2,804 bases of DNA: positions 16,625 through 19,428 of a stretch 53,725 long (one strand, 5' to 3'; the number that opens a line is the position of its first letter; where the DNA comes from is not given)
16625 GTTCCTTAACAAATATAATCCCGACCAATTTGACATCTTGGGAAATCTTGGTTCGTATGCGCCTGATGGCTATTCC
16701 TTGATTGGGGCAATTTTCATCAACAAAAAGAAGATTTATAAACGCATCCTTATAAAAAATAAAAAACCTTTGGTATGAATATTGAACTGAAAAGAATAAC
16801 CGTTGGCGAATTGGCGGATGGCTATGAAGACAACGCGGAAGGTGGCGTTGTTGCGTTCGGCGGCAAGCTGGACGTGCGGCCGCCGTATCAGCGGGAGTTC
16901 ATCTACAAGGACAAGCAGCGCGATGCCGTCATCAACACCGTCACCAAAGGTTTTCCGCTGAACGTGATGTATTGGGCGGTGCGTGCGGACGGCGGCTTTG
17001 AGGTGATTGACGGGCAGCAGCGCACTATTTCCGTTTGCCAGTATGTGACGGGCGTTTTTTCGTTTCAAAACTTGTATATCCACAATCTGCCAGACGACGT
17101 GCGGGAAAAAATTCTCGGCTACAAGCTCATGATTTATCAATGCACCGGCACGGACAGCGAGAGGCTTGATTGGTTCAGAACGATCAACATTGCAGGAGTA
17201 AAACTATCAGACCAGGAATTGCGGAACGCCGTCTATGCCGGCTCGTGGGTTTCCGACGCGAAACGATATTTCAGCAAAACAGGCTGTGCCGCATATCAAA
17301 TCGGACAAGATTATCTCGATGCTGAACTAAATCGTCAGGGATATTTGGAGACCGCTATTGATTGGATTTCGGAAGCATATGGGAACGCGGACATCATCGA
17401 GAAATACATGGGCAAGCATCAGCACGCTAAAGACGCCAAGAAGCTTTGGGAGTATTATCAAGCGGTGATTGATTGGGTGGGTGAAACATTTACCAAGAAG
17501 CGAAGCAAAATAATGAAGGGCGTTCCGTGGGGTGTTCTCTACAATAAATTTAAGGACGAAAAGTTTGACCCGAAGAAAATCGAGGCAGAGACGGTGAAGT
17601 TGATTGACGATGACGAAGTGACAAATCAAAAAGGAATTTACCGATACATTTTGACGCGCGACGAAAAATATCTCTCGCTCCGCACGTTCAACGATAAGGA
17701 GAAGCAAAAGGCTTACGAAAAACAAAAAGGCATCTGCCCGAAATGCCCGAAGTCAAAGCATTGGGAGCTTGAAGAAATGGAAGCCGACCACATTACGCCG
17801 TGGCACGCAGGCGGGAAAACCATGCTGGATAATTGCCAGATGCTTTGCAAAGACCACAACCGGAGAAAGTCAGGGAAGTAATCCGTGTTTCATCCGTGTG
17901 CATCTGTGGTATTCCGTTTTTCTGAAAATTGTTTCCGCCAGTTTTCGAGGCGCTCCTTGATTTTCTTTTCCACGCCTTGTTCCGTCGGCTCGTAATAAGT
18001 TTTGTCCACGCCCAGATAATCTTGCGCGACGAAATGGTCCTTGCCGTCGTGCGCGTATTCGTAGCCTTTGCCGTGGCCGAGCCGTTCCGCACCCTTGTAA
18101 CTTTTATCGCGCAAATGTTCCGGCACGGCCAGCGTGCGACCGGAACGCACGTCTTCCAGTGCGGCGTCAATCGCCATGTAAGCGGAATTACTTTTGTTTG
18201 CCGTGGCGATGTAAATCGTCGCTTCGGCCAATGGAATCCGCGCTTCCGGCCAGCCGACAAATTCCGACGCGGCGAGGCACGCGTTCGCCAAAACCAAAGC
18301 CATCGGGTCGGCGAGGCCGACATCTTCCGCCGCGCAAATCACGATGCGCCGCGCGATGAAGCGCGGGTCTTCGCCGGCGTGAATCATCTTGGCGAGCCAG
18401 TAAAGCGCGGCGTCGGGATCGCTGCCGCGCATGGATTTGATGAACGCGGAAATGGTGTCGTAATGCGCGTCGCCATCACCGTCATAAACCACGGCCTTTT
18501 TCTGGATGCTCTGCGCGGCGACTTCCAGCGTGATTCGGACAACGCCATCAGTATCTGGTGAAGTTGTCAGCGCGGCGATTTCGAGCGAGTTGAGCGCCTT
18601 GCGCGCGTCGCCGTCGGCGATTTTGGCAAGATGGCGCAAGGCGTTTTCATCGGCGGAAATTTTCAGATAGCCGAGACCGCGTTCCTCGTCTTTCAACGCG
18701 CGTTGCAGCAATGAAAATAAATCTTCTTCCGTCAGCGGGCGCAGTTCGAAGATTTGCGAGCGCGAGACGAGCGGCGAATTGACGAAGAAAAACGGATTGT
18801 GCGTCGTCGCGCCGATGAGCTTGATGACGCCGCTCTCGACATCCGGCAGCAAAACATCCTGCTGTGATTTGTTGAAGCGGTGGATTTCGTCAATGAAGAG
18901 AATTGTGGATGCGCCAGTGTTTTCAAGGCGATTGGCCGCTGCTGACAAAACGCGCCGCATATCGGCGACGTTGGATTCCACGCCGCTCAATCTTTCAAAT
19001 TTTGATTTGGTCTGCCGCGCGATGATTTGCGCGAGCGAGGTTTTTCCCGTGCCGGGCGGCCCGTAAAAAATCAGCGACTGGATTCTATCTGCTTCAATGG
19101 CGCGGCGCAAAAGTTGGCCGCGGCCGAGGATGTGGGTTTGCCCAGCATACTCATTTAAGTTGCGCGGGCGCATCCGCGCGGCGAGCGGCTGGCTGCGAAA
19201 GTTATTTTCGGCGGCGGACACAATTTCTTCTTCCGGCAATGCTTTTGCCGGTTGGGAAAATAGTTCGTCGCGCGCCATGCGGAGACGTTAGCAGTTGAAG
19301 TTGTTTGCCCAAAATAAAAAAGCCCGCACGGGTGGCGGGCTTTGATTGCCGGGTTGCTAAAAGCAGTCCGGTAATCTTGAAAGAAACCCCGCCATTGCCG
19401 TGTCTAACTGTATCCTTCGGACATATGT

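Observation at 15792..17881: Translationally coupled EcoRI-family adenine MTase + DUF262-HNH nuclease: an atypical restriction/defence module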

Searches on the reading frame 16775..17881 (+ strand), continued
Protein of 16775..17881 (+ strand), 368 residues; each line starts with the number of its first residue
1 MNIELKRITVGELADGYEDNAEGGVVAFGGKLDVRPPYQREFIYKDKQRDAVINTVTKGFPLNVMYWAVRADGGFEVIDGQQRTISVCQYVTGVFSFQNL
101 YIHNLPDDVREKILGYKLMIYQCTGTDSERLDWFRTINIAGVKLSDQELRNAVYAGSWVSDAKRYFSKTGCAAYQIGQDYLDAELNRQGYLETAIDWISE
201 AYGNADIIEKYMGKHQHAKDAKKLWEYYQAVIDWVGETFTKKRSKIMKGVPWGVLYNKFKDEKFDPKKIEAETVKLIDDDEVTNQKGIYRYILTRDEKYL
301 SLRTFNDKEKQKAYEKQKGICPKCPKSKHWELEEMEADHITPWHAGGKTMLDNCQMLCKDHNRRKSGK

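Call 81: get_annotated_region(hit=H69, flank=3500)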
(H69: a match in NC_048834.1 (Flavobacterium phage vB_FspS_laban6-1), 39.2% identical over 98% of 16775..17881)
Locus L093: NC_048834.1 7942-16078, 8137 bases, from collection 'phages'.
description: Flavobacterium phage vB_FspS_laban6-1, complete genome.
organism: Flavobacterium phage vB_FspS_laban6-1 (NCBI taxid 2686250)
taxonomy: Viruses; Duplodnaviria; Heunggongvirae; Uroviricota; Caudoviricetes; Duneviridae; Labanvirus; Labanvirus laban
host: Flavobacterium sp. LMO6; source: -; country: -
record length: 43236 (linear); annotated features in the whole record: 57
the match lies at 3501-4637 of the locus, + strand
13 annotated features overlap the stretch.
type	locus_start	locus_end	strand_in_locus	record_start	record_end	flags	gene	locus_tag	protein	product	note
CDS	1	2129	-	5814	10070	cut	-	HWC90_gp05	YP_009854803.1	tail length tape measure protein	annotation based on sequence similarity to NCBI OJX55566.1 and Pfam PF10145.8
CDS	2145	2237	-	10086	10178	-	-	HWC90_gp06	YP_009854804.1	hypothetical protein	-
CDS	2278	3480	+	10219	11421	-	-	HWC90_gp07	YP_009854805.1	DNA methyltransferase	annotation based on sequence similarity to NCBI WP_139205276.1 and Pfam PF13651.5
CDS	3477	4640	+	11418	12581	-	-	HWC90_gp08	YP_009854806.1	DUF262 domain-containing protein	annotation based on sequence similarity to NCBI WP_134338253.1 and Pfam PF03235.13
CDS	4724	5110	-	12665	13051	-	-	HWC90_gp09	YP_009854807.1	hypothetical protein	annotation based on sequence similarity to NCBI OYX86819.1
CDS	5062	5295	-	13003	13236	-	-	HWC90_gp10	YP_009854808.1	hypothetical protein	-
CDS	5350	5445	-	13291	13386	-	-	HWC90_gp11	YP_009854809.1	hypothetical protein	-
CDS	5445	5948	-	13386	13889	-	-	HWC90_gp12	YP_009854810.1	DUF4468 domain-containing protein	annotation based on sequence similarity to NCBI PIV94313.1 and Pfam PF14730.5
CDS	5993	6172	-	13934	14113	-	-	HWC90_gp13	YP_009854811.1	hypothetical protein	annotation based on sequence similarity to NCBI WP_094166438.1 and Pfam PF13446.5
CDS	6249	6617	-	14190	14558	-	-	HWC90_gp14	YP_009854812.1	hypothetical protein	annotation based on sequence similarity to NCBI WP_093024724.1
CDS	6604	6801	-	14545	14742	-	-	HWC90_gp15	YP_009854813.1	hypothetical protein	annotation based on sequence similarity to NCBI OYX86815.1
CDS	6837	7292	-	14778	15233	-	-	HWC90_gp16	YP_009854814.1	hypothetical protein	annotation based on sequence similarity to NCBI WP_026730214.1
CDS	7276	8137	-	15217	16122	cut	-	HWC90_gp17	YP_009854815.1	hypothetical protein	annotation based on sequence similarity to NCBI OYX86813.1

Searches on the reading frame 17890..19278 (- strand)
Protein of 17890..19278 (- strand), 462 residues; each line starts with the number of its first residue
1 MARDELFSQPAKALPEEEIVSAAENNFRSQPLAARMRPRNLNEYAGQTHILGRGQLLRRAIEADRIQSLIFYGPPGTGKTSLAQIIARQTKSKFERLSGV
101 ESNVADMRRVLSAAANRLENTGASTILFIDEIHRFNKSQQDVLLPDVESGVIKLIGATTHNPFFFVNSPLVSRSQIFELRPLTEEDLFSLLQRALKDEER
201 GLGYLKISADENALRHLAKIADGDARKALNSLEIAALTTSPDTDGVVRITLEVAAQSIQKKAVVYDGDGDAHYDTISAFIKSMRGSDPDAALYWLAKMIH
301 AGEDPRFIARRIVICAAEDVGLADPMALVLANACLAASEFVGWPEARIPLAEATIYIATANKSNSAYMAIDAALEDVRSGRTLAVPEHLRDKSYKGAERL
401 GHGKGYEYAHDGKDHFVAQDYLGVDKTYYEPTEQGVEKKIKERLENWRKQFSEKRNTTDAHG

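Call 43: find_encoding_contigs(protein=window:17890-19278:-, flank=6000, max_places=8)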
Protein window:17890-19278:- (462 aa): 8 contigs read that carry it; 4 places shown.
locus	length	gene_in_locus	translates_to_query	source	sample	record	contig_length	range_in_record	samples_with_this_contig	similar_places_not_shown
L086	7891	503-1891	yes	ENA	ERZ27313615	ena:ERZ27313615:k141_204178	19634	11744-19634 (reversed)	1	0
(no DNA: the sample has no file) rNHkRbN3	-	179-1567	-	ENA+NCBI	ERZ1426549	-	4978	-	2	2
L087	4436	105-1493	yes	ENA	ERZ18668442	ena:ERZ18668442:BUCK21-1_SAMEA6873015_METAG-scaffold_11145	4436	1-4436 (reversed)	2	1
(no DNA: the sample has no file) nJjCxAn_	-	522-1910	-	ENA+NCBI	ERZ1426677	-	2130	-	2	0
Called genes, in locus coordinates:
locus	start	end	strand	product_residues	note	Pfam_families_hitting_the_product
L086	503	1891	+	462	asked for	PF05496:RuvB_N, PF00158:Sigma54_activat (faint), PF01078:Mg_chelatase (faint), PF13191:AAA_16 (faint), PF00004:AAA, PF07728:AAA_5 (faint), PF16193:AAA_assoc_2, PF12002:MgsA_C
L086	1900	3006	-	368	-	PF03235:GmrSD_N, PF01844:HNH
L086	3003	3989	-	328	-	PF13651:EcoRI_methylase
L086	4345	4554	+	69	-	PF24113:DUF7387 (weak)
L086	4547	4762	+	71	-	PF07927:HicA_toxin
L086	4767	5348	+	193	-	PF01812:5-FTHF_cyc-lig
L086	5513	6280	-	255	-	-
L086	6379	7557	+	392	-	-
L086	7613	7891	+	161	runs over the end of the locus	-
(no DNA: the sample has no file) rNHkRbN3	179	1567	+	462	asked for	PF05496:RuvB_N, PF00158:Sigma54_activat (faint), PF01078:Mg_chelatase (faint), PF13191:AAA_16 (faint), PF00004:AAA, PF07728:AAA_5 (faint), PF16193:AAA_assoc_2, PF12002:MgsA_C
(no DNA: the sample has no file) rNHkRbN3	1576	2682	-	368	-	PF03235:GmrSD_N, PF01844:HNH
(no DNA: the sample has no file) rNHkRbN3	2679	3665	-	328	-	PF13651:EcoRI_methylase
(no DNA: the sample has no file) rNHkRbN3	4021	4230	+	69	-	PF24113:DUF7387 (weak)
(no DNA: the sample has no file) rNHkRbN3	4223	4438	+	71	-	PF07927:HicA_toxin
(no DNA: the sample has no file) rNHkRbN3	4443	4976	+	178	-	?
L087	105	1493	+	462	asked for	PF05496:RuvB_N, PF00158:Sigma54_activat (faint), PF01078:Mg_chelatase (faint), PF13191:AAA_16 (faint), PF00004:AAA, PF07728:AAA_5 (faint), PF16193:AAA_assoc_2, PF12002:MgsA_C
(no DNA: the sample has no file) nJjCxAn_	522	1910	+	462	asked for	PF05496:RuvB_N, PF00158:Sigma54_activat (faint), PF01078:Mg_chelatase (faint), PF13191:AAA_16 (faint), PF00004:AAA, PF07728:AAA_5 (faint), PF16193:AAA_assoc_2, PF12002:MgsA_C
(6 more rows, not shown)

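Call 91: list_cluster_members(proteins=[window:17890-19278:-, window:15792-16778:+])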
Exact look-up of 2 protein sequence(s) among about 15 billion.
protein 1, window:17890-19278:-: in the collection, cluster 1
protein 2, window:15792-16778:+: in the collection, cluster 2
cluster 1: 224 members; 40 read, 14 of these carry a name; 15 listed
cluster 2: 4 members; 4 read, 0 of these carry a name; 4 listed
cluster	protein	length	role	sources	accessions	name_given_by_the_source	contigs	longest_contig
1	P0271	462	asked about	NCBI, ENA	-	-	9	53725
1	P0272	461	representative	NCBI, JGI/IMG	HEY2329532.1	MAG TPA: replication-associated recombination protein A [Verrucomicrobiae bacterium] | putative ATPase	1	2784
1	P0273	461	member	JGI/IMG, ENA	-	putative ATPase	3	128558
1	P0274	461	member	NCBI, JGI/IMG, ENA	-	putative ATPase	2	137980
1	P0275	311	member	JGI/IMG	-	putative ATPase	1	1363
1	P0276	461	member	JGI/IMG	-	putative ATPase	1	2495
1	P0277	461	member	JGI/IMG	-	putative ATPase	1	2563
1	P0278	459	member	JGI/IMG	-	putative ATPase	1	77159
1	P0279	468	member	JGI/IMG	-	putative ATPase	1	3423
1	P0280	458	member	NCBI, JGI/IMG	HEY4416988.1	MAG TPA: replication-associated recombination protein A [Verrucomicrobiae bacterium] | putative ATPase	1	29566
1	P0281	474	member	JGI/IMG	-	putative ATPase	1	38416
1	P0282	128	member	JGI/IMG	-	putative ATPase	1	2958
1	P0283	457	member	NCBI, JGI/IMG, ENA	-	putative ATPase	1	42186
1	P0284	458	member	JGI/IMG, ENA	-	putative ATPase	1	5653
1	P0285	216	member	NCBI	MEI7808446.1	MAG: replication-associated recombination protein A, partial [Verrucomicrobiota bacterium]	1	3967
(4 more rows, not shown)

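Call 107: find_encoding_contigs(protein=P0274, flank=5000, max_places=3)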
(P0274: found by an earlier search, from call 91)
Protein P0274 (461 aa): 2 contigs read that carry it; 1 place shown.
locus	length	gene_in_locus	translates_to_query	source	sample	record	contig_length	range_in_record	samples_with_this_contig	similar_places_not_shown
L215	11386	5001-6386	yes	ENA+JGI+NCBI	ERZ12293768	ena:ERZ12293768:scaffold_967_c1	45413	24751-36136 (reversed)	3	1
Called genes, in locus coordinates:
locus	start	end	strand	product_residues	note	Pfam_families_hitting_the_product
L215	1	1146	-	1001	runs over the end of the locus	PF01411:tRNA-synt_2c, PF07973:tRNA_SAD, PF02272:DHHA1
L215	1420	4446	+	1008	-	PF00497:SBP_bac_3, PF00989:PAS (faint), PF08448:PAS_4, PF01590:GAF, PF13185:GAF_2, PF00512:HisKA, PF02518:HATPase_c, PF00072:Response_reg, +1 more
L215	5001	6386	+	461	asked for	PF05496:RuvB_N, PF00158:Sigma54_activat (faint), PF01078:Mg_chelatase (faint), PF13191:AAA_16 (faint), PF00004:AAA, PF07728:AAA_5 (weak), PF16193:AAA_assoc_2, PF12002:MgsA_C, +1 more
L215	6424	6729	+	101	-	-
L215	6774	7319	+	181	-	PF01812:5-FTHF_cyc-lig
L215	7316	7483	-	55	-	-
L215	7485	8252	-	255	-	-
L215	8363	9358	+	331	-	PF25917:BSH_RND (weak), PF25973:BSH_CzcB (weak), PF25876:HH_MFP_RND, PF25954:Beta-barrel_RND_2, PF25990:Beta-barrel_YknX (faint)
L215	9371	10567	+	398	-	-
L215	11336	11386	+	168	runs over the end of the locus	-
